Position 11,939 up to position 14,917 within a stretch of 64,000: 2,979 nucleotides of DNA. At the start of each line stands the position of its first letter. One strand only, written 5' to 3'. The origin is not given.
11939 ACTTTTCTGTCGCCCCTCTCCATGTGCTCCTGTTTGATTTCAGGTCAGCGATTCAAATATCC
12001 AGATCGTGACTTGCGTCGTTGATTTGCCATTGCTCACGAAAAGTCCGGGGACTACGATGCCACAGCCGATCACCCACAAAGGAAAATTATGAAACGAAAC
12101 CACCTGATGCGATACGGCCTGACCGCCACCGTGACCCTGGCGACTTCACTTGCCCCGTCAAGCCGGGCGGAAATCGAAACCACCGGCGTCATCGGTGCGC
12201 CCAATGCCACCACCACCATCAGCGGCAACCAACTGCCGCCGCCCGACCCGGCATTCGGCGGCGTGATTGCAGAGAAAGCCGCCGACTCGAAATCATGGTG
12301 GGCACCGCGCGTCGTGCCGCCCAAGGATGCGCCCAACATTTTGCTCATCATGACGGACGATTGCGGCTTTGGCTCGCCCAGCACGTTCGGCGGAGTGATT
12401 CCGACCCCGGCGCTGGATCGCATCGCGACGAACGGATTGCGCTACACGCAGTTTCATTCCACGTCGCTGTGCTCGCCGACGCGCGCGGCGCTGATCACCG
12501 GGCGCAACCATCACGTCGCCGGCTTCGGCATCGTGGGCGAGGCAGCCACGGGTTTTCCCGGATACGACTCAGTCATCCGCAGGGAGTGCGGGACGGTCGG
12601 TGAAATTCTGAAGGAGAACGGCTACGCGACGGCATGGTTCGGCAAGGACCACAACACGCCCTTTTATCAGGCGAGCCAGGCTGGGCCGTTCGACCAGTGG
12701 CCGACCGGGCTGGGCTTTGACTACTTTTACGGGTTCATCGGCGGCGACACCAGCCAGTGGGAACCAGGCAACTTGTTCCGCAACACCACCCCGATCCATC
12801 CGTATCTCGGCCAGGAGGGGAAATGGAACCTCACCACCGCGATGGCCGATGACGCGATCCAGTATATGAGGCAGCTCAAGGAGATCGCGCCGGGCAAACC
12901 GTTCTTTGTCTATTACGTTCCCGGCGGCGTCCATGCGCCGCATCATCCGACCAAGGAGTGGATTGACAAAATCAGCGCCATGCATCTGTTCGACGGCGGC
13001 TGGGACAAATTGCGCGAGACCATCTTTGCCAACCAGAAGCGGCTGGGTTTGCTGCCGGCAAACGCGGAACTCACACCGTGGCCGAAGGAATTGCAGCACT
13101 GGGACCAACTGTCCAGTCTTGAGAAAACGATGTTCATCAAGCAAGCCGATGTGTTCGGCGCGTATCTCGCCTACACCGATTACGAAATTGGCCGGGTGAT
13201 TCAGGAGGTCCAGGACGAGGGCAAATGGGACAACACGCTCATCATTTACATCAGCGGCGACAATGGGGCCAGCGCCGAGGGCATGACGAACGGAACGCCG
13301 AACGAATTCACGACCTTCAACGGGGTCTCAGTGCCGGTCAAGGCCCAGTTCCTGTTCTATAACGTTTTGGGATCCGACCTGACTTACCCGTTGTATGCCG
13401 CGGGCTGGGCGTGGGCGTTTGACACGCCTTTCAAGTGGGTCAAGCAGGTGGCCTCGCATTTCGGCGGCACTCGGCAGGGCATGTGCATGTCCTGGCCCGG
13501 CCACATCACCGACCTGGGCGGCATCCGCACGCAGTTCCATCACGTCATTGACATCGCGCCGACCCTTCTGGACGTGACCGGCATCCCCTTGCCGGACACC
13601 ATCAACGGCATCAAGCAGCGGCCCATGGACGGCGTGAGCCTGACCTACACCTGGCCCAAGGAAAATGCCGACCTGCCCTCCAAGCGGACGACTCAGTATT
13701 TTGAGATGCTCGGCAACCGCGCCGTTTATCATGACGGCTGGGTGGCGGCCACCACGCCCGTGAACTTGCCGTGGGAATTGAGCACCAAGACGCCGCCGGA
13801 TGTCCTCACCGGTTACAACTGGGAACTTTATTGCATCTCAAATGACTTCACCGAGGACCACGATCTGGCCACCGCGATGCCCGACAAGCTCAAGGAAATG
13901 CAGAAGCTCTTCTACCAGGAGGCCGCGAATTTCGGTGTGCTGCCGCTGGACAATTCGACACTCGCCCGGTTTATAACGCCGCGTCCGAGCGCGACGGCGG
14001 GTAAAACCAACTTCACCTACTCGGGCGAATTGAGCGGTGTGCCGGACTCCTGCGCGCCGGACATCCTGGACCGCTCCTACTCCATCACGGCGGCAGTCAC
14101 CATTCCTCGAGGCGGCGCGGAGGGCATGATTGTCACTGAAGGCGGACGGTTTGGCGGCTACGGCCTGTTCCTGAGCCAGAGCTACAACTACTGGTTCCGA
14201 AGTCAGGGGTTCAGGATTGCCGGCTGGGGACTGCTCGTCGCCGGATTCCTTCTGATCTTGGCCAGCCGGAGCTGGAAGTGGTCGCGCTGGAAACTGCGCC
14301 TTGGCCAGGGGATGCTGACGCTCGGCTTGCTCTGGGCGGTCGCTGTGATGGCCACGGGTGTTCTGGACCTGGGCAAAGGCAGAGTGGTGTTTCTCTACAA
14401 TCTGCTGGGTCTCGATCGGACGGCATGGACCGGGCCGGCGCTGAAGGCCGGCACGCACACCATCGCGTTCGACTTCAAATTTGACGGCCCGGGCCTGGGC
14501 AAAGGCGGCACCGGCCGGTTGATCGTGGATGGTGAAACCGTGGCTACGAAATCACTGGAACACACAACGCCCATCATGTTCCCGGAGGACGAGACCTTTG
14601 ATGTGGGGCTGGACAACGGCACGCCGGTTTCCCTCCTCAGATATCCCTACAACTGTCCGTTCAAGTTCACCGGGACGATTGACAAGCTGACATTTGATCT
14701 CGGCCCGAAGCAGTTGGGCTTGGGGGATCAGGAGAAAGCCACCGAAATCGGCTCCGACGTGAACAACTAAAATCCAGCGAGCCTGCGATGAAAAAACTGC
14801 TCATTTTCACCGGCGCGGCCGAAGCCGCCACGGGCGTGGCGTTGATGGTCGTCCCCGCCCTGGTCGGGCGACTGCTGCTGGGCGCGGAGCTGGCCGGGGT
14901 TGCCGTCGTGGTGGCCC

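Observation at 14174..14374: In-frame 201-nt insertion encoding two TM-like helices inside the C-terminal domain of a secreted sulfatase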

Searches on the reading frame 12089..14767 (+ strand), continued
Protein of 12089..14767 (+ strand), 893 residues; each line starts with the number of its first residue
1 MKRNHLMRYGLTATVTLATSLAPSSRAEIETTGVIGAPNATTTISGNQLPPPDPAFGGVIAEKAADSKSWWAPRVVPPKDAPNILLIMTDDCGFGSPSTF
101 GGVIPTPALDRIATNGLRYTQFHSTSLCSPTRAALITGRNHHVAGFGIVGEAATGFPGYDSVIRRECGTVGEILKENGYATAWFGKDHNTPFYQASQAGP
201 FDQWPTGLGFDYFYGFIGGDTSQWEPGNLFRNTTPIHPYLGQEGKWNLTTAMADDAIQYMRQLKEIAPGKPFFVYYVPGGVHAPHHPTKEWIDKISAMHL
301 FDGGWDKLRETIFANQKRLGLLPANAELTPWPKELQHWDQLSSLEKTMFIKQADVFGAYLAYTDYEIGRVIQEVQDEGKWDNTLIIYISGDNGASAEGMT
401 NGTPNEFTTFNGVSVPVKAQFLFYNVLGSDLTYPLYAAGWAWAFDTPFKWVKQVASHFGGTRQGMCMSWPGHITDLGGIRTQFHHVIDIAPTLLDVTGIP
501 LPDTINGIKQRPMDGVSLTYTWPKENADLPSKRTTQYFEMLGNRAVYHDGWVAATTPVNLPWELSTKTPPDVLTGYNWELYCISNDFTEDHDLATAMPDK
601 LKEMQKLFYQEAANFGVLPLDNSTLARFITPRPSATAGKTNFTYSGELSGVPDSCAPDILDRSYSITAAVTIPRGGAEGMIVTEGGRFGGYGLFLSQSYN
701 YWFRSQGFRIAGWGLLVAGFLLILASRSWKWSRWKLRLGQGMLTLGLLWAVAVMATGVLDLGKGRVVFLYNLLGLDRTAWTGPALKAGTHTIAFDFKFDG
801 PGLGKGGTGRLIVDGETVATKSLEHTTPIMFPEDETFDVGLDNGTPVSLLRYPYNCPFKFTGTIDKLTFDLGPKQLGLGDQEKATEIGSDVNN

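Call 25: find_encoding_contigs(protein=P0002, flank=6000, max_places=2)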
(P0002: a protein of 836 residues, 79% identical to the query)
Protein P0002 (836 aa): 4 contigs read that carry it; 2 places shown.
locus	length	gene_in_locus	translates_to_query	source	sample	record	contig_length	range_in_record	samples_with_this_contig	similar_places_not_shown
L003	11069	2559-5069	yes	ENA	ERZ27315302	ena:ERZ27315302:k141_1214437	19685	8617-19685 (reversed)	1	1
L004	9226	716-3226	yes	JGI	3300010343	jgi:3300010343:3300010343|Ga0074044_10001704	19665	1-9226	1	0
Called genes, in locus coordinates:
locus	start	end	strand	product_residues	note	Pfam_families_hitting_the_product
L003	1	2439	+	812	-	?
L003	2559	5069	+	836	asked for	PF00884:Sulfatase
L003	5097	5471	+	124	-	-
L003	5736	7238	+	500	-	PF07669:Eco57I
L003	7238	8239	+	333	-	PF17728:BsuBI_PstI_RE_N, PF06616:BsuBI_PstI_RE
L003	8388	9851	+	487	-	PF06863:DUF1254, PF06742:DUF1214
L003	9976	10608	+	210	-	-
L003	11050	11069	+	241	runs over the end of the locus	PF14366:DUF4410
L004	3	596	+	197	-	?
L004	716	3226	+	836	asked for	PF00884:Sulfatase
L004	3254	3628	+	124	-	-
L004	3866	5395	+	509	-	PF07669:Eco57I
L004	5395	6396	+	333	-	PF17728:BsuBI_PstI_RE_N, PF06616:BsuBI_PstI_RE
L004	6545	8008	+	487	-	PF06863:DUF1254, PF06742:DUF1214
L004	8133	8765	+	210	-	-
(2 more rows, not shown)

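Call 26: find_encoding_contigs(protein=P0014, flank=6000, max_places=2)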
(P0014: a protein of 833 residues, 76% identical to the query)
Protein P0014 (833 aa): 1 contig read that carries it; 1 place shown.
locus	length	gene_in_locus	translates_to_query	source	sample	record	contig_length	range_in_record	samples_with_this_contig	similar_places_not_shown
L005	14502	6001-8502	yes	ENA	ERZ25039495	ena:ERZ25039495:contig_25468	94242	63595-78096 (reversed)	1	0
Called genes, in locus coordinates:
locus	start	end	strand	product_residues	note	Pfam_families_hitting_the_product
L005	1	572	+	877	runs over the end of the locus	PF00884:Sulfatase, PF16347:SGSH_C (weak)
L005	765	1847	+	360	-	-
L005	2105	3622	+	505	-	PF06863:DUF1254, PF06742:DUF1214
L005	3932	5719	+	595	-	PF21088:MS_channel_1st (weak), PF00924:MS_channel_2nd, PF21082:MS_channel_3rd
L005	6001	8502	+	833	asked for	PF00884:Sulfatase, PF16347:SGSH_C (faint)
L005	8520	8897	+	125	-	-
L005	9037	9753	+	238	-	PF14366:DUF4410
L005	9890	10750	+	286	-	PF13557:Phenol_MetA_deg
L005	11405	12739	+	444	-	PF06863:DUF1254, PF06742:DUF1214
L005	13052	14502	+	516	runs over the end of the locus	PF06863:DUF1254, PF06742:DUF1214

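Call 32: predict_structure(alignment_id=A2)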
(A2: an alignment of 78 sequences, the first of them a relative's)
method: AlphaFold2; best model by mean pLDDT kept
length: 893 residues; sequences in the alignment: 78
mean_pLDDT: 74.4   pTM: 0.76
mean pLDDT of the five models: 74.4, 69.8, 67.1, 65.9, 65.3
residues with pLDDT >= 90: 170; 70-90: 423; 50-70: 189; < 50: 111
segments of 3 or more residues with pLDDT < 50: 1-14, 20-26, 124-127, 145-161, 186-219, 221-225, 227-235, 459-461, 622-627, 886-893
pLDDT, mean of each block of 10 residues (from residue 1): 42 49 50 78 69 69 71 71 86 83 92 85 52 73 50 41 68 80 55 35 32 41 46 51 73 83 81 81 74 92 92 91 85 90 92 89 93 92 86 65 72 77 75 74 80 53 76 83 79 84 77 82 82 71 77 79 67 78 83 94 90 66 50 65 86 74 93 88 77 77 68 89 86 86 89 69 80 74 91 93 77 96 74 70 65 74 95 72 48 31
secondary structure, 60 per line:
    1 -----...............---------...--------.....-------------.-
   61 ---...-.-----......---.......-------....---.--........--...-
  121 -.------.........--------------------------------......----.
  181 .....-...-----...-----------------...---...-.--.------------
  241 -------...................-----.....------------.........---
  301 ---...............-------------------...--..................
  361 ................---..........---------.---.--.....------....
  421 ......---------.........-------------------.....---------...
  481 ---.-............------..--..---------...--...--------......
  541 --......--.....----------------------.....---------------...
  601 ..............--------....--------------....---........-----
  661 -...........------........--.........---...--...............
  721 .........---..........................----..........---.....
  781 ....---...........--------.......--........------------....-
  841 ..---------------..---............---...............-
elements in order (helices of 4 or more, strands of 3 or more residues): H6-20 E30-32 E41-45 E74-79 E83-89 H107-114 E117-119 H129-137 H170-175 E180-185 E215-217 H248-266 E272-276 H289-297 H304-318 H343-376 E383-389 H406-410 H417-426 H438-444 E464-468 E478-480 H486-497 E535-540 E543-548 E551-555 E578-582 H598-614 H623-626 E641-644 E648-652 E662-672 E679-686 E689-697 H706-729 H733-758 E763-772 E776-784 E788-798 E807-813 E816-823 E836-839 E863-874 H878-892

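Call 36: fold_search(model_id=the predicted structure, library=pdb)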
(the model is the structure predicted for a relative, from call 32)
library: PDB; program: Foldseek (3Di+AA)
matches with E <= 10: 713; with E <= 0.001: 363
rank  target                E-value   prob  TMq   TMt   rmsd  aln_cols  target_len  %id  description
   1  1hdh_A                1.0e-29  1.00  0.49  0.82   4.8       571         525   27  Arylsulfatase from Pseudomonas aeruginosa (released 2001-11-15)
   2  4cxs_B                1.1e-29  1.00  0.48  0.81   5.6       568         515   27  G4 mutant of PAS, arylsulfatase from Pseudomonas aeruginosa, in complex with Phenylphosphonic acid (released 2015-05-13)
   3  4cxs_A                1.8e-29  1.00  0.48  0.80   5.6       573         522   28  G4 mutant of PAS, arylsulfatase from Pseudomonas aeruginosa, in complex with Phenylphosphonic acid (released 2015-05-13)
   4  4cys_A                1.9e-29  1.00  0.49  0.80   4.8       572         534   28  G6 mutant of PAS, arylsulfatase from Pseudomonas Aeruginosa, in complex with Phenylphosphonic acid (released 2015-04-29)
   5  5aj9_A                2.8e-29  1.00  0.49  0.80   5.7       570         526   27  G7 mutant of PAS, arylsulfatase from Pseudomonas Aeruginosa (released 2016-03-16)
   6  4cyr_A                3.3e-29  1.00  0.49  0.81   5.2       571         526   27  G4 mutant of PAS, arylsulfatase from Pseudomonas Aeruginosa (released 2015-04-29)
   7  4cxk_A                5.0e-29  1.00  0.50  0.82   4.6       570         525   28  G9 mutant of PAS, arylsulfatase from Pseudomonas Aeruginosa (released 2015-04-22)
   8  4cxu_A                5.3e-29  1.00  0.49  0.82   5.0       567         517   27  G4 mutant of PAS, arylsulfatase from Pseudomonas Aeruginosa, in complex with 3-Br-Phenolphenylphosphonate (released 2015-04-22)
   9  7all_AAA              2.4e-27  1.00  0.46  0.80   3.9       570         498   25  A single sulfatase is required for metabolism of colonic mucin O-glycans and intestinal colonization by a symbiotic  (released 2021-10-13)
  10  6prm_A                5.5e-22  1.00  0.40  0.75   6.0       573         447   22  Crystal structure of apo PsS1_19B (released 2019-09-25)
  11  6prm_D                8.9e-22  1.00  0.38  0.72   6.7       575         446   22  Crystal structure of apo PsS1_19B (released 2019-09-25)
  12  6psm_C                1.4e-21  1.00  0.39  0.74   6.3       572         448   22  Crystal structure of PsS1_19B C77S in complex with kappa-neocarrabiose (released 2019-09-25)
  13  6psm_D                1.4e-21  1.00  0.38  0.73   6.7       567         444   22  Crystal structure of PsS1_19B C77S in complex with kappa-neocarrabiose (released 2019-09-25)
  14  6psm_A                1.8e-21  1.00  0.38  0.73   6.6       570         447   22  Crystal structure of PsS1_19B C77S in complex with kappa-neocarrabiose (released 2019-09-25)
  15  6psm_F                5.2e-21  1.00  0.38  0.72   6.7       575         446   22  Crystal structure of PsS1_19B C77S in complex with kappa-neocarrabiose (released 2019-09-25)
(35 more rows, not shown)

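Call 60: search_protein_families(library=ncbifam, proteins=[window:12089-14767:+], max_evalue=0.001)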
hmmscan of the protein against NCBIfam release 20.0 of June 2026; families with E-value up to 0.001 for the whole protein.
window:12089-14767:+ (893 aa): 4 families
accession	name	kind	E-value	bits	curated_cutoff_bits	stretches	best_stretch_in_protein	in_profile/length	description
NF010322.0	PRK13759.1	equivalog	2.4e-20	72.5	481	1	81-191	6-109/486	arylsulfatase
NF045661.1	HdlasePehA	equivalog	9.5e-11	41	900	0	82-139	3-62/506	phosphoric/sulfuric ester hydrolase PehA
TIGR03417.1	chol_sulfatase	equivalog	3e-09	36.3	433.45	1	81-188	2-102/500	choline-sulfatase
NF052527.1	Mn_arylsulf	exception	3.2e-07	29.6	850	1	82-191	2-105/479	manganese-dependent arylsulfatase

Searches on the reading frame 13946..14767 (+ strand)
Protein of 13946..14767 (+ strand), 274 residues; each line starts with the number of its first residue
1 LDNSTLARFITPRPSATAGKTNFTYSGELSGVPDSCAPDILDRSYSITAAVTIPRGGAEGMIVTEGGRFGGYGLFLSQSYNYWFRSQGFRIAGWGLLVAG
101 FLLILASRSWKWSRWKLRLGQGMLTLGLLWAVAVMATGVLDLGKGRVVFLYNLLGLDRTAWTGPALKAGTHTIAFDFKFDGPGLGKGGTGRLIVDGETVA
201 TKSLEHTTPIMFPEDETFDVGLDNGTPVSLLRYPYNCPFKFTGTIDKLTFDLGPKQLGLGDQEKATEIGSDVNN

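Call 45: search_protein_representatives(protein=window:13946-14767:+)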
Query: 274 residues. Proteins with E-value up to 0.001 (for the whole library): 3775; up to 1e-10: 1278; up to 1e-30: 85. The best 150 are listed.
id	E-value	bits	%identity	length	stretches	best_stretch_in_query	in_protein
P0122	4.1e-115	400.6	69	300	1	1-267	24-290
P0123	1.3e-86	307.1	64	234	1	30-255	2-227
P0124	3.9e-77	276.0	52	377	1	2-262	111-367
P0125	3.8e-73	262.9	68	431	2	136-255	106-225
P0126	1.1e-71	258.1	68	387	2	141-253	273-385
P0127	8.4e-70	251.9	64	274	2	136-252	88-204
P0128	8.2e-69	248.7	75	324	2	138-228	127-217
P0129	8.7e-64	232.2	56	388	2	135-255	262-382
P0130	6.8e-62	226.0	58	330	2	138-252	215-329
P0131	4.9e-59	216.6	64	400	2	138-254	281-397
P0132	6.0e-57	209.8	64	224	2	140-257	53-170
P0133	9.6e-57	209.1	54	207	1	63-274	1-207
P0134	1.7e-55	205.0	59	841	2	155-268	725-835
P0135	1.0e-54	202.4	68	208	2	137-256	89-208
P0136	3.4e-51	190.9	75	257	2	1-78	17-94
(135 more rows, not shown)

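Call 66: predict_structure(alignment_id=A5)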
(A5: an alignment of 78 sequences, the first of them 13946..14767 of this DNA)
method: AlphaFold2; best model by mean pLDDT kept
length: 274 residues; sequences in the alignment: 78
mean_pLDDT: 77.9   pTM: 0.75
mean pLDDT of the five models: 77.9, 77.1, 74.6, 73.4, 71.2
residues with pLDDT >= 90: 91; 70-90: 100; 50-70: 62; < 50: 21
segments of 3 or more residues with pLDDT < 50: 1-4, 216-228, 272-274
pLDDT, mean of each block of 10 residues (from residue 1): 50 70 75 61 91 86 68 78 74 92 92 91 94 79 79 84 92 96 87 98 87 49 41 64 87 83 68 44
secondary structure, 60 per line:
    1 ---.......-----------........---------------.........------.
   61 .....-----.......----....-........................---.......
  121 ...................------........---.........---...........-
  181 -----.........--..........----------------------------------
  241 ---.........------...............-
elements in order: H4-10 E22-29 E45-53 E60-65 E71-77 H82-85 H87-110 H114-139 E146-153 E157-165 E169-179 E186-194 E197-206 E244-252 H259-273
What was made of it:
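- On Helical-hairpin (two-pass) membrane anchor: AF2 helices 706-729 and 733-758 with pLDDT 86-94, between strands 689-697 and 763-772 (calls 32, 66).
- Closest known: Human steroid sulfatase. Same: Helix lengths are comparable (24 and 26 residues here; calls 32, 66).
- AF2 predicts helices 706-729 and 733-758 with pLDDT 86-94, between strands 689-697 and 763-772 (calls 32, 66). AF2 helices of 24 and 26 residues are long enough to span a bilayer (calls 32, 66).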

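Call 69: fold_search(model_id=the predicted structure, library=pdb)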
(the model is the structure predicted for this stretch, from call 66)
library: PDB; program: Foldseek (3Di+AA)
matches with E <= 10: 347; with E <= 0.001: 1
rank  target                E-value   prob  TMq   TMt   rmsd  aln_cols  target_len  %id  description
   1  7ezt_C                4.3e-04  1.00  0.29  0.13  13.2       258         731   11  The structure and functional mechanism of nucleotide regulated acetylhexosaminidase Am2136 from Akkermansia muciniphil (released 2022-11-02)
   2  2w68_A                1.1e-03  0.99  0.27  0.36  10.2       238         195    7  ENHANCING THE RECEPTOR AFFINITY OF THE SIALIC ACID-BINDING DOMAIN OF VIBRIO CHOLERAE SIALIDASE THROUGH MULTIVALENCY (released 2008-12-30)
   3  5fra_E                1.5e-03  0.99  0.30  0.40  11.8       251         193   10  CBM40_CPF0721-6'SL (released 2016-07-20)
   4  2v73_B                1.6e-03  1.00  0.35  0.50  11.0       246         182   10  The structure of the family 40 CBM from C. perfringens NanJ in complex with a sialic acid containing molecule (released 2007-08-21)
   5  5fra_A                1.6e-03  0.99  0.33  0.44  11.4       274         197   11  CBM40_CPF0721-6'SL (released 2016-07-20)
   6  2w68_B                1.8e-03  0.99  0.28  0.38   9.4       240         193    7  ENHANCING THE RECEPTOR AFFINITY OF THE SIALIC ACID-BINDING DOMAIN OF VIBRIO CHOLERAE SIALIDASE THROUGH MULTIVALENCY (released 2008-12-30)
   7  3r4u_A                1.9e-03  0.99  0.28  0.19  13.2       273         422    7  Cell entry of botulinum neurotoxin type C is dependent upon interaction with two ganglioside molecules (released 2011-06-08)
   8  1pz7_B                2.4e-03  1.00  0.36  0.50   8.6       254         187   11  Modulation of agrin function by alternative splicing and Ca2+ binding (released 2004-04-13)
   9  6ibu_B                2.4e-03  0.96  0.32  0.36  15.6       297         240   11  Apo Crh5 transglycosylase (released 2019-02-27)
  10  6cw1_B                2.4e-03  0.89  0.29  0.22  12.1       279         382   10  Crystal structure of Neurexin-1 alpha ectodomain fragment, L2-L3 (released 2018-09-19)
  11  4isq_B                2.5e-03  0.99  0.29  0.20  12.3       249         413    7  Binding domain of Botulinum neurotoxin DC in complex with human synaptotagmin I (released 2013-08-14)
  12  7oa7                  3.4e-03  1.00  0.32  0.26  15.5       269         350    9  PilC minor pilin of Streptococcus sanguinis 2908 type IV pili (released 2022-05-04)
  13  1pz7_A                3.6e-03  1.00  0.36  0.50  10.2       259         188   12  Modulation of agrin function by alternative splicing and Ca2+ binding (released 2004-04-13)
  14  1pz8_B                3.6e-03  0.99  0.33  0.47   8.9       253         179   11  Modulation of agrin function by alternative splicing and Ca2+ binding (released 2004-04-13)
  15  3r4s_A                3.6e-03  0.97  0.28  0.19  13.2       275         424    7  Cell entry of botulinum neurotoxin type C is dependent upon interaction with two ganglioside molecules (released 2011-06-08)
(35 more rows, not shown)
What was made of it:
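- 14006..14710 (+): C-terminal beta-sandwich domain (about aa 640-874), ConA/LamG/CBM40-like. It is the host of the hairpin. Foldseek PDB hits to CBM40, laminin-G, galectin and botulinum HCN domains are weak: E 4e-4 to 1e-2, target-normalised TM up to about 0.5 (call 69).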
